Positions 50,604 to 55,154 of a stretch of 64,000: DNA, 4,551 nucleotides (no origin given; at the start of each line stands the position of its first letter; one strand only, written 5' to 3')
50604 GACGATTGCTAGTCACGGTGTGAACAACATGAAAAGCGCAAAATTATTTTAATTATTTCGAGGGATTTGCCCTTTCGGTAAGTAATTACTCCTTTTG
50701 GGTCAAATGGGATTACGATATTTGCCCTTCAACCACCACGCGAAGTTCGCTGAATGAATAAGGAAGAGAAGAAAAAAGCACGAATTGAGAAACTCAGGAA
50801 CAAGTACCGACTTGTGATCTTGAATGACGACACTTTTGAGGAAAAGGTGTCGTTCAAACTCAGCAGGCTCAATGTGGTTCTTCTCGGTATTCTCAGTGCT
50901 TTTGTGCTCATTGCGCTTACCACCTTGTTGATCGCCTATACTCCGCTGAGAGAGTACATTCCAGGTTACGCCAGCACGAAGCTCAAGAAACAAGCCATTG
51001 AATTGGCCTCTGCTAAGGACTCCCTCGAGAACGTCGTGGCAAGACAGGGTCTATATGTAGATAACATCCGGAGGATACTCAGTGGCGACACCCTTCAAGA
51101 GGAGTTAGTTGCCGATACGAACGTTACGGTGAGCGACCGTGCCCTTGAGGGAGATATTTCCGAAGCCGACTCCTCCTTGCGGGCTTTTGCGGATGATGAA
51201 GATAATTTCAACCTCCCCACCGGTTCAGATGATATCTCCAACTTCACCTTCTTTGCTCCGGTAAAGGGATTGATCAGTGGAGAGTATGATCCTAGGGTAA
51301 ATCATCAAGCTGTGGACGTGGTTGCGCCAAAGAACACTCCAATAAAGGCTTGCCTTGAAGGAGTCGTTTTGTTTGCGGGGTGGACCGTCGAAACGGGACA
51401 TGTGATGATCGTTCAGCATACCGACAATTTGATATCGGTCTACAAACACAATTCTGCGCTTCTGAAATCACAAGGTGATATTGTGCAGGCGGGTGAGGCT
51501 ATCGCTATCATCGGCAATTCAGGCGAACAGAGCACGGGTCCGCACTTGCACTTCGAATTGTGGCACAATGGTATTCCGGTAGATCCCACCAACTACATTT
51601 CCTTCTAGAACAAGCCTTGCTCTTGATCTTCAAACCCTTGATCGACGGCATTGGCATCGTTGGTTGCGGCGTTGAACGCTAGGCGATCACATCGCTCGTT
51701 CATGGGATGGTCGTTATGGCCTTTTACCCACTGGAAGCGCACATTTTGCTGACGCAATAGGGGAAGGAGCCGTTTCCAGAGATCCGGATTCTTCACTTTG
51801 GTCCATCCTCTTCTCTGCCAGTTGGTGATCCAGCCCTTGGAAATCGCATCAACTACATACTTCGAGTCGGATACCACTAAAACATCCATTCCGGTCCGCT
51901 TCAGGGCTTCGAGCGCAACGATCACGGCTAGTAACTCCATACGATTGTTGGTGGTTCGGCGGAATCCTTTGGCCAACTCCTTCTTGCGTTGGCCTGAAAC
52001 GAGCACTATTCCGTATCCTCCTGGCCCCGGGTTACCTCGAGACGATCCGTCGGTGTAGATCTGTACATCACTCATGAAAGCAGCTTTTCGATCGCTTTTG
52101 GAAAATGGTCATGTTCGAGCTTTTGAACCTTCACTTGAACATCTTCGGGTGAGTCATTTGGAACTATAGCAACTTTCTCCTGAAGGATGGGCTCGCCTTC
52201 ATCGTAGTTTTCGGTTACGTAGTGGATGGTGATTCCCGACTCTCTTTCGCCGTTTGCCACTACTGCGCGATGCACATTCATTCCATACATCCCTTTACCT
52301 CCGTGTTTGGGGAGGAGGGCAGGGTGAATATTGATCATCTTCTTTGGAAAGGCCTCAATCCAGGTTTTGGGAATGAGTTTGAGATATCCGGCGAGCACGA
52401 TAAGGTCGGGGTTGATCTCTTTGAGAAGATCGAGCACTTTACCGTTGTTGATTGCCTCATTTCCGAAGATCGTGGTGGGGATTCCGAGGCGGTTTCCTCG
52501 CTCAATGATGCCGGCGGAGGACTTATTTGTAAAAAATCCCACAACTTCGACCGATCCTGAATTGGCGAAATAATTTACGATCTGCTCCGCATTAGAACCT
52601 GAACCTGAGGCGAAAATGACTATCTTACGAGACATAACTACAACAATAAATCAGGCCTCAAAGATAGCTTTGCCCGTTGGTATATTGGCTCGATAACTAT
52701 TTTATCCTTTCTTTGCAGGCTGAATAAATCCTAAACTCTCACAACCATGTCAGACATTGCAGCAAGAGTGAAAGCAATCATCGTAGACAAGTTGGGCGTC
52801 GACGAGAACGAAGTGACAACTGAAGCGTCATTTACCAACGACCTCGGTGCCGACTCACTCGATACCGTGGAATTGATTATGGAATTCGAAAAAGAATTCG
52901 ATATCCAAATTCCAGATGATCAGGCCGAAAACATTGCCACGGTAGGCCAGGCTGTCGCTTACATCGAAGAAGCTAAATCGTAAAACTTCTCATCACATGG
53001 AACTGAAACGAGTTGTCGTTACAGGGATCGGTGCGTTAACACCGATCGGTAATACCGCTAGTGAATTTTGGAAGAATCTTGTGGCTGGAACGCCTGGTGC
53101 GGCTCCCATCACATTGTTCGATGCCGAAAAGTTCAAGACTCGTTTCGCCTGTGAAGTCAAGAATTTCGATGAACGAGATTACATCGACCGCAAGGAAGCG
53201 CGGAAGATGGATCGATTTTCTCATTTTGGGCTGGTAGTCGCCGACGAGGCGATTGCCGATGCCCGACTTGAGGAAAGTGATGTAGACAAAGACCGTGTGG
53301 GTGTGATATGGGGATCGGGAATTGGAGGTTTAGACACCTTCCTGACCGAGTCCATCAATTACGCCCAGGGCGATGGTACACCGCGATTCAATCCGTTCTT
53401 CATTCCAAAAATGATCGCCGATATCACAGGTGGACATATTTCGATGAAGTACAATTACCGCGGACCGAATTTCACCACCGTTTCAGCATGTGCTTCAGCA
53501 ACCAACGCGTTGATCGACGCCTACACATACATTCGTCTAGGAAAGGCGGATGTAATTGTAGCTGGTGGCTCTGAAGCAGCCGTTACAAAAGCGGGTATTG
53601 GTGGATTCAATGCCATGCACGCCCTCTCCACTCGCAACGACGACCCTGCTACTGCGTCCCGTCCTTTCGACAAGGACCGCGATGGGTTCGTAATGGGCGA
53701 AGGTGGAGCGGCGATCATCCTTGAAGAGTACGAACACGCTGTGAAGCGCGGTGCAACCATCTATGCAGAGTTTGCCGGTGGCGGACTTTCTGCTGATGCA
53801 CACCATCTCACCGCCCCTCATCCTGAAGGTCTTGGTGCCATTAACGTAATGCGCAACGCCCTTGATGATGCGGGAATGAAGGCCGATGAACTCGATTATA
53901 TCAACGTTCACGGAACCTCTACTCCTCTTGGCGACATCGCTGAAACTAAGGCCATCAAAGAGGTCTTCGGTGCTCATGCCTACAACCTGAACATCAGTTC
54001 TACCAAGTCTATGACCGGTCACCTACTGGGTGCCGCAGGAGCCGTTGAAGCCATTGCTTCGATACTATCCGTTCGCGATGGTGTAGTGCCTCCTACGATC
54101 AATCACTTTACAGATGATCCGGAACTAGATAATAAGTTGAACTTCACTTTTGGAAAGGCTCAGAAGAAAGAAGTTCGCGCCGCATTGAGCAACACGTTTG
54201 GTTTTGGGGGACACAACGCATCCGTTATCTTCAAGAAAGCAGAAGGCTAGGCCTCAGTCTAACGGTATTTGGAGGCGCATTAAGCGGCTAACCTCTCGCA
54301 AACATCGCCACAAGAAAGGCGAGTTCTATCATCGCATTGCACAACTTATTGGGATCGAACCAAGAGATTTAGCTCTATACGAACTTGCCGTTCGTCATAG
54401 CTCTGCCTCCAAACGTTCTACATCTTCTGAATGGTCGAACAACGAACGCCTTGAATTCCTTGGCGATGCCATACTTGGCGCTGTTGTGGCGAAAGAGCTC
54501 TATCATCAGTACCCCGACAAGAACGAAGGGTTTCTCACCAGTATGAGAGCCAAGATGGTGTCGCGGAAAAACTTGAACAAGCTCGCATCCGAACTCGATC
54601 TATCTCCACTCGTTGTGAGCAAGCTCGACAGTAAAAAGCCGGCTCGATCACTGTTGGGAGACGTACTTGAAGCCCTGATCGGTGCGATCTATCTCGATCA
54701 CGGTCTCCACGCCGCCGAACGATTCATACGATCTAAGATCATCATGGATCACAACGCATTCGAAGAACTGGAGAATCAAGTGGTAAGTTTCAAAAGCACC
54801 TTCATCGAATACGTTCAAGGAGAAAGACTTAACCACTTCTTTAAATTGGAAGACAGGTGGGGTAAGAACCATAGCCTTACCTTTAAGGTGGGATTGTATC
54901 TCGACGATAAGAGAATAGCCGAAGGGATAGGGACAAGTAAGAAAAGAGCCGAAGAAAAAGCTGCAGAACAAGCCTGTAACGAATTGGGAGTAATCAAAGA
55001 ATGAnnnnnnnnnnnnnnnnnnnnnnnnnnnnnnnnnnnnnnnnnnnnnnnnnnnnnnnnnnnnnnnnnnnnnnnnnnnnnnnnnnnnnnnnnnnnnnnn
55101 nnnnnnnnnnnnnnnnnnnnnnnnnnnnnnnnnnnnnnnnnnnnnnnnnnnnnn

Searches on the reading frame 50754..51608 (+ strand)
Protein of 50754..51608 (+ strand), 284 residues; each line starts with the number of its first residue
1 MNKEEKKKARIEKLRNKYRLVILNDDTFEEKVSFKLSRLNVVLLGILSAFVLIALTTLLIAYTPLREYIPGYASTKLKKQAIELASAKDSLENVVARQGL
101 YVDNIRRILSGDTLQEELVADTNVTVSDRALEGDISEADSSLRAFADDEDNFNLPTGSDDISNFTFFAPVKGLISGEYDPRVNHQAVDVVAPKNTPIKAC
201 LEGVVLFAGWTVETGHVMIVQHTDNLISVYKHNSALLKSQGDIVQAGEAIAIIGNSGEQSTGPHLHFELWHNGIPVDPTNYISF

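Call 47: search_protein_families(library=pfam, proteins=[window:50754-51608:+], max_evalue=0.0001)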
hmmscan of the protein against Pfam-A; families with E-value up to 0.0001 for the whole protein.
window:50754-51608:+ (284 aa): 1 family
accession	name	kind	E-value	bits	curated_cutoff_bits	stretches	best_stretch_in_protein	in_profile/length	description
PF01551.29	Peptidase_M23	-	1.5e-28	99.3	28.7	1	183-278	2-96/96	Peptidase family M23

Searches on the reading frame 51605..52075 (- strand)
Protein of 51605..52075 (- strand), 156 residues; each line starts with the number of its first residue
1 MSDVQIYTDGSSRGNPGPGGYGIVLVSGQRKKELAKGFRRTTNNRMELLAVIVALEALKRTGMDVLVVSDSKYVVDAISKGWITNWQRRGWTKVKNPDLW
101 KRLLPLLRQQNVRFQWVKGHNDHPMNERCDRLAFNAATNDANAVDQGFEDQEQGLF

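Call 47: search_protein_families(library=pfam, proteins=[window:51605-52075:-], max_evalue=0.0001)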
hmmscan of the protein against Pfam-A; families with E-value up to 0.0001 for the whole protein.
window:51605-52075:- (156 aa): 1 family
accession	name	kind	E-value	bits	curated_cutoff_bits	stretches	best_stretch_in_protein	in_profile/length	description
PF00075.30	RNase_H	-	1.8e-40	138.8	25.8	1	3-137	3-140/141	RNase H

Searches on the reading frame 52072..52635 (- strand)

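Call 47: search_protein_families(library=pfam, proteins=[window:52072-52635:-], max_evalue=0.0001)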
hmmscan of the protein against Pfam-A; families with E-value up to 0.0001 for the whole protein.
window:52072-52635:- (187 aa): 1 family
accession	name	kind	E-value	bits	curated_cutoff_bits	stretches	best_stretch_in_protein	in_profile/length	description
PF00551.24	Formyl_trans_N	-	3.4e-46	157.7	26.1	1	4-182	2-181/181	Formyl transferase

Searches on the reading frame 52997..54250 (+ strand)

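Call 47: search_protein_families(library=pfam, proteins=[window:52997-54250:+], max_evalue=0.0001)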
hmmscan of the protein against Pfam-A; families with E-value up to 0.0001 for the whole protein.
window:52997-54250:+ (417 aa): 3 families
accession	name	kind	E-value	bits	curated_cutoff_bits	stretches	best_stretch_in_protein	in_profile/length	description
PF00109.32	ketoacyl-synt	-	2.9e-57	194.6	20.8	1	4-248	2-252/252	Beta-ketoacyl synthase, N-terminal domain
PF02801.28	Ketoacyl-synt_C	-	1e-37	129.2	20.8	1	256-369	1-117/119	Beta-ketoacyl synthase, C-terminal domain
PF00108.29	Thiolase_N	-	6.5e-05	22.9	26.4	0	162-194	82-114/260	Thiolase, N-terminal domain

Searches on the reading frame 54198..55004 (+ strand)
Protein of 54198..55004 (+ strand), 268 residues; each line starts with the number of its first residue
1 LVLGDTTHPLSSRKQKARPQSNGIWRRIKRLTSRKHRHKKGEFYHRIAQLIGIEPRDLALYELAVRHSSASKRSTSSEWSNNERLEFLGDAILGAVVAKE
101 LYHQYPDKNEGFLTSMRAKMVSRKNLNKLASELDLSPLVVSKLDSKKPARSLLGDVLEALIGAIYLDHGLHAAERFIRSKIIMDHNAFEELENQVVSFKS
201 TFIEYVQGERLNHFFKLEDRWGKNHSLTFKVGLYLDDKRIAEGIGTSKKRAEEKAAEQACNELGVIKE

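Call 47: search_protein_families(library=pfam, proteins=[window:54198-55004:+], max_evalue=0.0001)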
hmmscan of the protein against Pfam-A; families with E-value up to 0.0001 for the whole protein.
window:54198-55004:+ (268 aa): 4 families
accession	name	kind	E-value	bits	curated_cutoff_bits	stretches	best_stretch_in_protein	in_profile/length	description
PF14622.11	Ribonucleas_3_3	-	4.5e-29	101.7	35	1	59-183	3-126/128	Ribonuclease-III-like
PF00636.31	Ribonuclease_3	-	4.8e-23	82.3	27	1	83-169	1-102/102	Ribonuclease III domain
PF00035.32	dsrm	-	8.8e-14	52.3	23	1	199-263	2-66/66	Double-stranded RNA binding motif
PF22935.1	RM44_endonuclase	-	5.4e-07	30.2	27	1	70-164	47-139/139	Large ribosomal subunit protein mL44, endonuclease domain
